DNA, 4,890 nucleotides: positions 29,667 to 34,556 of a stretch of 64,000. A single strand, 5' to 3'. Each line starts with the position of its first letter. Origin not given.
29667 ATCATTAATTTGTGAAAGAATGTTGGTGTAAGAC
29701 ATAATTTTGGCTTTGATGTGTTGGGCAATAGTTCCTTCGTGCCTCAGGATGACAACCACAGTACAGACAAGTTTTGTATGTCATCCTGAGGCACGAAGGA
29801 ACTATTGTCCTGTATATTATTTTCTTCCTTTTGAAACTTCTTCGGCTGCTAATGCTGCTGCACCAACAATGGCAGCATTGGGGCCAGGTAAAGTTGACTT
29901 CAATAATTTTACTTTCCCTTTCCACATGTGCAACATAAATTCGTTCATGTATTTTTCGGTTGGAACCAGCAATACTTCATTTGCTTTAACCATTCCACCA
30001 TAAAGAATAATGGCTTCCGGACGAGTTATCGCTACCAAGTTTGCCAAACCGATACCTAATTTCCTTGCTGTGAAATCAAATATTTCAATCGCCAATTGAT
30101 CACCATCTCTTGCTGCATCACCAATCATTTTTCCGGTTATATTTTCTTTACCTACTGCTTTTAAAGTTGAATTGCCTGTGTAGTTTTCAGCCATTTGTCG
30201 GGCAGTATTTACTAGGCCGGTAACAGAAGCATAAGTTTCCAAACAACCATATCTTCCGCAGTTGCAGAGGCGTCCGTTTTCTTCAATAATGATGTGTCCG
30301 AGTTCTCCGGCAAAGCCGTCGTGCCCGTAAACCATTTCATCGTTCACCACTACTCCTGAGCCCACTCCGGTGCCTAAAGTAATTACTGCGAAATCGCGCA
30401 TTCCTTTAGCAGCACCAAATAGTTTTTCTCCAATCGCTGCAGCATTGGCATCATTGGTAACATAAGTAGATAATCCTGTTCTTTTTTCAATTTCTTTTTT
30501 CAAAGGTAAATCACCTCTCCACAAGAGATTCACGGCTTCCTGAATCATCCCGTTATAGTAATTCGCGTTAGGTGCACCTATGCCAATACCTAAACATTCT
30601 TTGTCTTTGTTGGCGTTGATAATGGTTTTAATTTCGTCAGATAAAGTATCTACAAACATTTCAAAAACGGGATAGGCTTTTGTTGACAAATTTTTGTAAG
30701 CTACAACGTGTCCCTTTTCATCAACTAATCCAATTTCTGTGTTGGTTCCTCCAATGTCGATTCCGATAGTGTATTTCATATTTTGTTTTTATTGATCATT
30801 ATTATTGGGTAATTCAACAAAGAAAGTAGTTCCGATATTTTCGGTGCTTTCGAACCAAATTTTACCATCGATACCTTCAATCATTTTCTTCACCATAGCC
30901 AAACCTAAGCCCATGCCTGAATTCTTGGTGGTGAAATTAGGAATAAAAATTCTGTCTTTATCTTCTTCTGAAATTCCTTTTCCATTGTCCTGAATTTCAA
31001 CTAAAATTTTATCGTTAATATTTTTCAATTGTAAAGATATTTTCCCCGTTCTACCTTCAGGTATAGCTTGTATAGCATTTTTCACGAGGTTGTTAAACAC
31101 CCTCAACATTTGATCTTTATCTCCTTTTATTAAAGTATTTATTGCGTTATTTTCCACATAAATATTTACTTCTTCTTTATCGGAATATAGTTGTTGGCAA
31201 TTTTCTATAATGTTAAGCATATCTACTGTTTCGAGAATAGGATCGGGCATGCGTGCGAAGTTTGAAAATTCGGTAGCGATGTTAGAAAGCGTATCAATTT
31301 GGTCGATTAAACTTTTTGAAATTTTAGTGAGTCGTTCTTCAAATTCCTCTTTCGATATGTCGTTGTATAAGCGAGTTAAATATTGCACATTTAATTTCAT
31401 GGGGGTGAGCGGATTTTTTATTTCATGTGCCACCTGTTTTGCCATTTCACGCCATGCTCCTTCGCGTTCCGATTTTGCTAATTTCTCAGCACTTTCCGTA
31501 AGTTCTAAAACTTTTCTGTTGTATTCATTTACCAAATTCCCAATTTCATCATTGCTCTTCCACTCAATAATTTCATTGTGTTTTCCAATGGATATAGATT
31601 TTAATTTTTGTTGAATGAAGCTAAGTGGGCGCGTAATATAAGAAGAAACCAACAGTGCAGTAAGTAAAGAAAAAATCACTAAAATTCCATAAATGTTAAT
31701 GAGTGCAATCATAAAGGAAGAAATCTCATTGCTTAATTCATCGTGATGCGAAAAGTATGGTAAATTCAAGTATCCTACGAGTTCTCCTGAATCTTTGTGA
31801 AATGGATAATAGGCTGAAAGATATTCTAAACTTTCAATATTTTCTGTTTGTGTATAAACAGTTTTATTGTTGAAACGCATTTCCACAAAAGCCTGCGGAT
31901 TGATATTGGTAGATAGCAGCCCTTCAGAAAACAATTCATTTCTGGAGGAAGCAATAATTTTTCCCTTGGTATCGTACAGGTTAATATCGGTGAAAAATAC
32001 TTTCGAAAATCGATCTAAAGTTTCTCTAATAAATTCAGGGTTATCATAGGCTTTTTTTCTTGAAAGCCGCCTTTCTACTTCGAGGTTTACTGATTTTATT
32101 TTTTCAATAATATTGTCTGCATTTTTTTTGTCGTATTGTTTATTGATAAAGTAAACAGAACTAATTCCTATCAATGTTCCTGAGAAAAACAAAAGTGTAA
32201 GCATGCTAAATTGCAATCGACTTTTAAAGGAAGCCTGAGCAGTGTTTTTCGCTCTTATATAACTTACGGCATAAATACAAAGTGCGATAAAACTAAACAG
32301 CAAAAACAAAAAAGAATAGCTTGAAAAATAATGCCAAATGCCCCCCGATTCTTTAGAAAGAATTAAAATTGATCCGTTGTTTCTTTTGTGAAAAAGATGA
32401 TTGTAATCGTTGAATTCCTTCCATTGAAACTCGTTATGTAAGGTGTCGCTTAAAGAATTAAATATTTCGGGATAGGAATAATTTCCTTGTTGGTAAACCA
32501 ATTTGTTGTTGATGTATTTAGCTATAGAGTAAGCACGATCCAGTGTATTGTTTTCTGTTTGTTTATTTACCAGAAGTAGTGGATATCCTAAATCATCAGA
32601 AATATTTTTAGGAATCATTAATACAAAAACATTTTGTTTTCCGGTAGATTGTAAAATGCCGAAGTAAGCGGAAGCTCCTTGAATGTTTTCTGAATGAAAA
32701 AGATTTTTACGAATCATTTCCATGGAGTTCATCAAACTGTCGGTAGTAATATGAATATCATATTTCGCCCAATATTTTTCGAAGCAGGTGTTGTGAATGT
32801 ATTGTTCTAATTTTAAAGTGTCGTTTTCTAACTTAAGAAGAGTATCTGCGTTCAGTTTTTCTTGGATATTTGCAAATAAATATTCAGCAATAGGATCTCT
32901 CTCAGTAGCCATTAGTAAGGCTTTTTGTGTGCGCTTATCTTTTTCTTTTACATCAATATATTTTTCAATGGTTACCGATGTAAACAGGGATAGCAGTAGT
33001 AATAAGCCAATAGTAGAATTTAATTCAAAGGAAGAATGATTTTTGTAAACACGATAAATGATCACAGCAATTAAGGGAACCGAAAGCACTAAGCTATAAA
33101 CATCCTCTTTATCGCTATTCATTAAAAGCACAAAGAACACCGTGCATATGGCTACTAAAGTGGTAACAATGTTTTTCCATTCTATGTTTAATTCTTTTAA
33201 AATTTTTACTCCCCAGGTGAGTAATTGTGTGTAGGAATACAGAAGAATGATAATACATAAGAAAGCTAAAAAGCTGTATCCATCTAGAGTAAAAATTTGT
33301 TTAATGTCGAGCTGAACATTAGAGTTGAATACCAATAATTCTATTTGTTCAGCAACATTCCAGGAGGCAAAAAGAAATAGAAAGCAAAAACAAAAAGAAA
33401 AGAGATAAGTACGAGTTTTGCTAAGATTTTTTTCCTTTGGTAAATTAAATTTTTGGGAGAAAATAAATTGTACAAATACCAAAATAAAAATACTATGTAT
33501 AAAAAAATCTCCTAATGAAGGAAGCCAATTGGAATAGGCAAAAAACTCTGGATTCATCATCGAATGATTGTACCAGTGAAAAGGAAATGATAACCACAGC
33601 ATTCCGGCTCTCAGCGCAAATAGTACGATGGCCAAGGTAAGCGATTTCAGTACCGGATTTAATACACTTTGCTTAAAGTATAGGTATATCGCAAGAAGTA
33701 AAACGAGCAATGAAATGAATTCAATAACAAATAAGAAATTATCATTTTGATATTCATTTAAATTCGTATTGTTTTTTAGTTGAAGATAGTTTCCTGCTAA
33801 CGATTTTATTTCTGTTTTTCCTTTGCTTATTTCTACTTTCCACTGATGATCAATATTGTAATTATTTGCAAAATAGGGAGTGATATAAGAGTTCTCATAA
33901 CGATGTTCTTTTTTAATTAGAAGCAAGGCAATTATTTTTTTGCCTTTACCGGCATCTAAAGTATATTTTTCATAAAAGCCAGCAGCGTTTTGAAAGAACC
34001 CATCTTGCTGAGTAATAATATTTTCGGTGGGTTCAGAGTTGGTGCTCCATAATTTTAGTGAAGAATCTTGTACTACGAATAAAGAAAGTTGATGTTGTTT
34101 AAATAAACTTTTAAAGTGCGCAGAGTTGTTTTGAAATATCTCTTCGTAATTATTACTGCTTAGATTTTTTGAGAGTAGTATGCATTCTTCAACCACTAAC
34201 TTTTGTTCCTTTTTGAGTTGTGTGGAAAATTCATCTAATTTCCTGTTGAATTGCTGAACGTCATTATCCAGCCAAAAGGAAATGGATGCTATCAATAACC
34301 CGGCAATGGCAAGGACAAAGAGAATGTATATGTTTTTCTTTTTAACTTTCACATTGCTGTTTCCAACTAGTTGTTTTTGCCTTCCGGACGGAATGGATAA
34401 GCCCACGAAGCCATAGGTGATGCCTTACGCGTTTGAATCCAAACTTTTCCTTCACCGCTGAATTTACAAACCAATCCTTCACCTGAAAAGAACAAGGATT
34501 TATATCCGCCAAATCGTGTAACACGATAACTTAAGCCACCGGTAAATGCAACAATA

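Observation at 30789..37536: Uncharacterised operon: cytoplasmic-domain M48 protease + three tandem AIM24/TIGR00266 paralogs + 1205-aa orphan multi-TM histidine kinase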

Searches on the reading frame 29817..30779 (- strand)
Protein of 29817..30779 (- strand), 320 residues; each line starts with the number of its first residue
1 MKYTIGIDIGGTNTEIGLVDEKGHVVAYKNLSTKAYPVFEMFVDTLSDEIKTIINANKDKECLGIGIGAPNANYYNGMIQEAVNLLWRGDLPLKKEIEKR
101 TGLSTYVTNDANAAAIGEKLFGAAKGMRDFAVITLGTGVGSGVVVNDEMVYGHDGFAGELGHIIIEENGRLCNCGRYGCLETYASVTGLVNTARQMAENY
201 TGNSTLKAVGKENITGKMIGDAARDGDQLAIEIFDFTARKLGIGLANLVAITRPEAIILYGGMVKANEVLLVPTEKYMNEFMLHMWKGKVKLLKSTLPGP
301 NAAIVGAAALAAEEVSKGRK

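Call 3: search_protein_families(library=pfam, proteins=[window:29817-30779:-], max_evalue=0.01)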
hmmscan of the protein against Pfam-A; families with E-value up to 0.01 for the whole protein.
window:29817-30779:- (320 aa): 4 families
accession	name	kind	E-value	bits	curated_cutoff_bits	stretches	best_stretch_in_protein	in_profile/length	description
PF00480.26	ROK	-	1.9e-64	218.5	22.9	1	4-313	1-293/294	ROK family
PF02685.22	Glucokinase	-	4.3e-06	26.4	22.1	1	8-310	4-310/314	Glucokinase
PF01869.26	BcrAD_BadFG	-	3.5e-05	23.9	31.5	1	5-60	1-58/271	BadF/BadG/BcrA/BcrD ATPase family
PF05378.19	Hydant_A_N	-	4.1e-05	23.8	25.2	1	5-36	2-34/176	Hydantoinase/oxoprolinase N-terminal region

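Call 4: search_protein_families(library=ncbifam, proteins=[window:29817-30779:-], max_evalue=0.01)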
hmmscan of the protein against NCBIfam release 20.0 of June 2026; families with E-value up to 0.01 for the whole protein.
window:29817-30779:- (320 aa): 18 families
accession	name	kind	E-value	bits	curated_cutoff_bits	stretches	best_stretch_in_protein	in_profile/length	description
TIGR00744.1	ROK_glcA_fam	subfamily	1.8e-72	244.3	260.35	1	5-315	1-312/318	ROK family glucokinase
NF047937.1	TransRegNagC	equivalog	1.6e-44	152.7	650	1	3-311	80-383/399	DNA-binding transcriptional regulator NagC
NF049930.1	TransRegMlc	equivalog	6.6e-39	134.3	530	1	73-317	158-395/405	sugar metabolism global transcriptional regulator Mlc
NF003461.0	PRK05082.1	subfamily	1.6e-36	126.2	283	1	4-314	3-289/291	N-acetylmannosamine kinase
NF007108.0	PRK09557.1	equivalog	4.2e-33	115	443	1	4-308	3-297/303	fructokinase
NF047821.1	NactlManKinNanK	equivalog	1.2e-31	110.4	450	1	4-312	3-287/288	N-acetylmannosamine kinase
NF007251.0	PRK09698.1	equivalog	1e-30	107.1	253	1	2-247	6-250/304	allose kinase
NF045551.1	GK_Pyrobac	equivalog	1.3e-28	100.2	500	1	5-313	3-282/294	ATP-dependent glucokinase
NF042998.1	bglucokin_BglK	equivalog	2.1e-27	96.1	550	1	6-272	5-253/291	beta-glucoside kinase BglK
NF009835.0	PRK13310.1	equivalog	2.6e-24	86.1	380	1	5-311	3-300/303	N-acetylglucosamine kinase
NF009836.0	PRK13311.1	equivalog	2.1e-14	53.4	551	1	5-189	3-194/256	N-acetyl-D-glucosamine kinase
NF045942.1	PolPhglucPhase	equivalog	1.1e-12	48.2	250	1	4-167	2-158/242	polyphosphate--glucose phosphotransferase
NF045550.1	FrctkaseScrK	equivalog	4.2e-07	29.7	400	1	7-170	8-164/293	fructokinase ScrK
TIGR00749.1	glk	equivalog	0.00032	20.1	225.45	1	8-229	4-233/315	glucokinase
NF001415.0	PRK00292.1-2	equivalog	0.0006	19.1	333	1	1-163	1-172/346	glucokinase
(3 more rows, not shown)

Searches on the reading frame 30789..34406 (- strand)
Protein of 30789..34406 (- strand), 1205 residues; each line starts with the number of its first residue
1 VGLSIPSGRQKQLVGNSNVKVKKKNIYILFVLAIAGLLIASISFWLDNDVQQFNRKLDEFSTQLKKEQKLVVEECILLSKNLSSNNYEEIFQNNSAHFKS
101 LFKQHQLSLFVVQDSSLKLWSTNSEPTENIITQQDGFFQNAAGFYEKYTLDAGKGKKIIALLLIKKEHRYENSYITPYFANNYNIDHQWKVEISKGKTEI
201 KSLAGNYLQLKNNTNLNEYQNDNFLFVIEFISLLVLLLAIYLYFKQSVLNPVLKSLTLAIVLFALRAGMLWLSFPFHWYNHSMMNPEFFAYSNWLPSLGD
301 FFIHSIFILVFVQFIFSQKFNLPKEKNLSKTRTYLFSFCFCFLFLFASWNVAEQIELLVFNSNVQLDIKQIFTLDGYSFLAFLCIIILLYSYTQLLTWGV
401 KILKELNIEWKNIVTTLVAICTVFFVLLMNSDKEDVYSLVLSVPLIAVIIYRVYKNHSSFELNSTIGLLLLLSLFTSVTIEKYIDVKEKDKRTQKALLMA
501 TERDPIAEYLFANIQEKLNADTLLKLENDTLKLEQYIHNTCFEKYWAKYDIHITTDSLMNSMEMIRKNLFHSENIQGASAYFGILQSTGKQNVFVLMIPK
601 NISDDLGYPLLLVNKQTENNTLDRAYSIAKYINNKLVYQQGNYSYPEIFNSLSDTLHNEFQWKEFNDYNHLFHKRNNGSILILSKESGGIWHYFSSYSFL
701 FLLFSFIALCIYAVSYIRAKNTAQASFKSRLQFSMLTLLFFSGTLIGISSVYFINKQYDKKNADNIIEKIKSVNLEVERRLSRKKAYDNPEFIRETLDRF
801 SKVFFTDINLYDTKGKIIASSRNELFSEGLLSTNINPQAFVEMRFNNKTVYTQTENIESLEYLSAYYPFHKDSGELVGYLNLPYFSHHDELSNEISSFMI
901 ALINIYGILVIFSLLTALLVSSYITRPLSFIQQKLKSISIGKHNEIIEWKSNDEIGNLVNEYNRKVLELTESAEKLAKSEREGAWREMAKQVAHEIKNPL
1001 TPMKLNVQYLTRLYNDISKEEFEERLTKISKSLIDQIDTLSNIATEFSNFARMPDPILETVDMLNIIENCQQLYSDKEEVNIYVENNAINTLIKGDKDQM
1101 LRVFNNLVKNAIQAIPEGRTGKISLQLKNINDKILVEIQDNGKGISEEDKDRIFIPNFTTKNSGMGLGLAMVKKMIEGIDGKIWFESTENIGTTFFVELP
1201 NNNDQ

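Call 3: search_protein_families(library=pfam, proteins=[window:30789-34406:-], max_evalue=0.01)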
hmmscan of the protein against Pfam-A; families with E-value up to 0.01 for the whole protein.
window:30789-34406:- (1205 aa): 4 families
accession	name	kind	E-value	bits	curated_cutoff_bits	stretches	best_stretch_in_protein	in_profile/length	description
PF02518.31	HATPase_c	-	1.9e-24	86.6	26.4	1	1095-1201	1-109/111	Histidine kinase-, DNA gyrase B-, and HSP90-like ATPase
PF00512.31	HisKA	-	2.2e-07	31.2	26.9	1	985-1053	2-63/66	His Kinase A (phospho-acceptor) domain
PF14501.12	HATPase_c_5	-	0.00011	22.5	22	1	1100-1190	6-93/102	GHKL domain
PF17202.10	sCache_3_3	-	0.0052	17.5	28.8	0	797-880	10-91/107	Single cache domain 3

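Call 4: search_protein_families(library=ncbifam, proteins=[window:30789-34406:-], max_evalue=0.01)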
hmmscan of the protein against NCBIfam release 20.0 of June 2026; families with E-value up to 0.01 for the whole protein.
window:30789-34406:- (1205 aa): 72 families (the best 25 are shown)
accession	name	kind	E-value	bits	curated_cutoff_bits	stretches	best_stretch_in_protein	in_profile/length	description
NF047496.1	HK_LIC11548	equivalog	2.9e-52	178.3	750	1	901-1200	278-588/589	LIC_11548 family sensor histidine kinase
NF008468.0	PRK11360.1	equivalog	2.1e-46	158.5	646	1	965-1203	376-610/616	two-component system sensor histidine kinase AtoS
NF033092.0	HK_WalK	equivalog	1.5e-40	139.4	725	2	983-1200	370-593/594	cell wall metabolism sensor histidine kinase WalK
NF007688.0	PRK10364.1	equivalog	1.2e-38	133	479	1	972-1203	227-453/460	two-component system sensor histidine kinase ZraS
NF053867.1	SprKinKinDBac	equivalog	2.7e-27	95.4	775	1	988-1203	289-499/500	sporulation kinase KinD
TIGR02916.1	PEP_his_kin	equivalog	5.9e-27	94.5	300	1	965-1200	455-679/679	XrtA/PEP-CTERM system histidine kinase PrsK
NF006800.0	PRK09303.1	equivalog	1.6e-25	89.9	342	1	963-1200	131-376/383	histidine kinase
NF046044.1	PnpS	equivalog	1.4e-24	86.8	400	1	991-1200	176-390/390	two-component system histidine kinase PnpS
TIGR02966.1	phoR_proteo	equivalog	1.8e-24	86.4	334.2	1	986-1198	115-332/333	phosphate regulon sensor histidine kinase PhoR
NF008025.0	PRK10755.1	equivalog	3.1e-24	85.4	314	1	888-1203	55-358/362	two-component system sensor histidine kinase PmrB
NF052573.1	HisKinEspAMyxo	equivalog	1.9e-23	82.5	1400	1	974-1200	373-610/755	serine histidine kinase EspA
NF008298.1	PRK11086.1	subfamily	2e-23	82.6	520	1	1098-1203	422-527/529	DcuS/MalK family sensor histidine kinase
NF047497.1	HK_LIC_12097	equivalog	2.7e-23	82.3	500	1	978-1201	143-366/367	LIC_12097 family sensor histidine kinase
NF012163.2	BaeS_SmeS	equivalog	4.2e-23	82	500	1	901-1199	165-456/457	sensor histidine kinase efflux regulator BaeS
NF052574.1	HisKinEspCMyxo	equivalog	6.2e-23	80.9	1200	1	964-1202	396-638/785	serine histidine kinase EspC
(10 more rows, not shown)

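Call 18: search_protein_families(library=padloc, proteins=[window:30789-34406:-], max_evalue=0.01)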
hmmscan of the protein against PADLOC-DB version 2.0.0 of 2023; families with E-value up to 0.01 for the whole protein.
window:30789-34406:- (1205 aa): 0 families
